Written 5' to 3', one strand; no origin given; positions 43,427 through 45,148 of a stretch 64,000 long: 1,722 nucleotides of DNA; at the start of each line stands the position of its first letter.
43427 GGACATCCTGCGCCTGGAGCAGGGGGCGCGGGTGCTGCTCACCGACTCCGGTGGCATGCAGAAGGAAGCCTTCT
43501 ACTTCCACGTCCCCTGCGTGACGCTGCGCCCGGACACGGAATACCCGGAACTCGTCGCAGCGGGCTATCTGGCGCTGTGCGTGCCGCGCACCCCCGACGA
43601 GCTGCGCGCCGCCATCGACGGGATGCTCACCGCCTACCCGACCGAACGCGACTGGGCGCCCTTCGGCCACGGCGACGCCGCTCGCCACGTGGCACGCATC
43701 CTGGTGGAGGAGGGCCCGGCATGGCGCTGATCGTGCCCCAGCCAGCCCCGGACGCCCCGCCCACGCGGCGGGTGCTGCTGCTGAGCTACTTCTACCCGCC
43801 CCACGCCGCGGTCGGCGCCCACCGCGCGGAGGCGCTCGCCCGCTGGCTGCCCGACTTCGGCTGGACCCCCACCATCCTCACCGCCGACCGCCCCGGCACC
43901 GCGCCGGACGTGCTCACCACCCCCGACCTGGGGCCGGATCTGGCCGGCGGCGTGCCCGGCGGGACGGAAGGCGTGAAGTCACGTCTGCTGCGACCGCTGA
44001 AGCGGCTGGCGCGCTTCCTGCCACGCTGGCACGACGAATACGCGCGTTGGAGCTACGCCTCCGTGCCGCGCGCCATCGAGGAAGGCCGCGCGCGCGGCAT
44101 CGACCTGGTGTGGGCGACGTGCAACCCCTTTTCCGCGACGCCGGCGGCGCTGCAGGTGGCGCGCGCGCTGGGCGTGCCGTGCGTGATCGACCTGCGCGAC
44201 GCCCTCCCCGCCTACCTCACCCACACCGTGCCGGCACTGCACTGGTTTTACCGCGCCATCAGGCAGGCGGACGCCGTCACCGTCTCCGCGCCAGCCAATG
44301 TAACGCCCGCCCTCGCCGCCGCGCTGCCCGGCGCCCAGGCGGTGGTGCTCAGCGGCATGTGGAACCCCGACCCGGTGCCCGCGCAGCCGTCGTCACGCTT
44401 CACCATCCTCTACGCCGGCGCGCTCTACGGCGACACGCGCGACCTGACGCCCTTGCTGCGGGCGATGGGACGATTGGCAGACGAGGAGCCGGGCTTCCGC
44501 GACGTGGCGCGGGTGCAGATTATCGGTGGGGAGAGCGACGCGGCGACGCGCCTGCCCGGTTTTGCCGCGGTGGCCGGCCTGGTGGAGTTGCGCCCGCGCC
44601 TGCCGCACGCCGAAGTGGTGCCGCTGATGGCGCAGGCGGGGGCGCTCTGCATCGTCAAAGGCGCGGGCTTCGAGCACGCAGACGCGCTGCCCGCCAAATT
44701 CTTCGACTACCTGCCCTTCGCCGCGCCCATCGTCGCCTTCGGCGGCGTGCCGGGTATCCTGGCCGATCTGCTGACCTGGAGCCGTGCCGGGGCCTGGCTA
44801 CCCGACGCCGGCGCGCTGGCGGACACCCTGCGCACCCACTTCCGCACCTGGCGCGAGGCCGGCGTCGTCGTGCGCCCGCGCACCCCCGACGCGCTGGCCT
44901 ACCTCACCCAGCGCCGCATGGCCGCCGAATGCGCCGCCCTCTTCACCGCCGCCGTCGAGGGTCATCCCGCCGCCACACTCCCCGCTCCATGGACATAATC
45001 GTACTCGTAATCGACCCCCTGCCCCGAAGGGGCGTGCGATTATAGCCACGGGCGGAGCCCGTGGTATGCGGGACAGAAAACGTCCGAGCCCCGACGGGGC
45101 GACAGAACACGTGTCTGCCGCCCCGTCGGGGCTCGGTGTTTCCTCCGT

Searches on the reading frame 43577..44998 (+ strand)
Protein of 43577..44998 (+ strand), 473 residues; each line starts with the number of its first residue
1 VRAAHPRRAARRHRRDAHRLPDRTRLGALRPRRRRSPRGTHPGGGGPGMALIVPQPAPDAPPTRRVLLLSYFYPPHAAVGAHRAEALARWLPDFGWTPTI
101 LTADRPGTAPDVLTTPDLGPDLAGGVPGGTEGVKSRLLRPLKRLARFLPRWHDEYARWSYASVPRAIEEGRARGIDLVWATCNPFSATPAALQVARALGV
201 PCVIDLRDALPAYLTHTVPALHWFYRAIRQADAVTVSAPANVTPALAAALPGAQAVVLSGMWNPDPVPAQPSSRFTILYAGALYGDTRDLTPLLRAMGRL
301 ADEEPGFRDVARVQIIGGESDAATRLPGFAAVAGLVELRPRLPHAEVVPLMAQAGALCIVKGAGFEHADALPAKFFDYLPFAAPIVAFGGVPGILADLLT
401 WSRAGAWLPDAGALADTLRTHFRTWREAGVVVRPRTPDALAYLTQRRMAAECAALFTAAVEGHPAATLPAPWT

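Call 87: search_protein_families(library=pfam, proteins=[window:43577-44998:+], max_evalue=0.001)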
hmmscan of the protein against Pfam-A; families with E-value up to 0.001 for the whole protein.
window:43577-44998:+ (473 aa): 1 family
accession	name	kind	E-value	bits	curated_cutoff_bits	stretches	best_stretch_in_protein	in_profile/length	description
PF13692.12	Glyco_trans_1_4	-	0.00072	20.3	27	0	275-419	2-137/142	Glycosyl transferases group 1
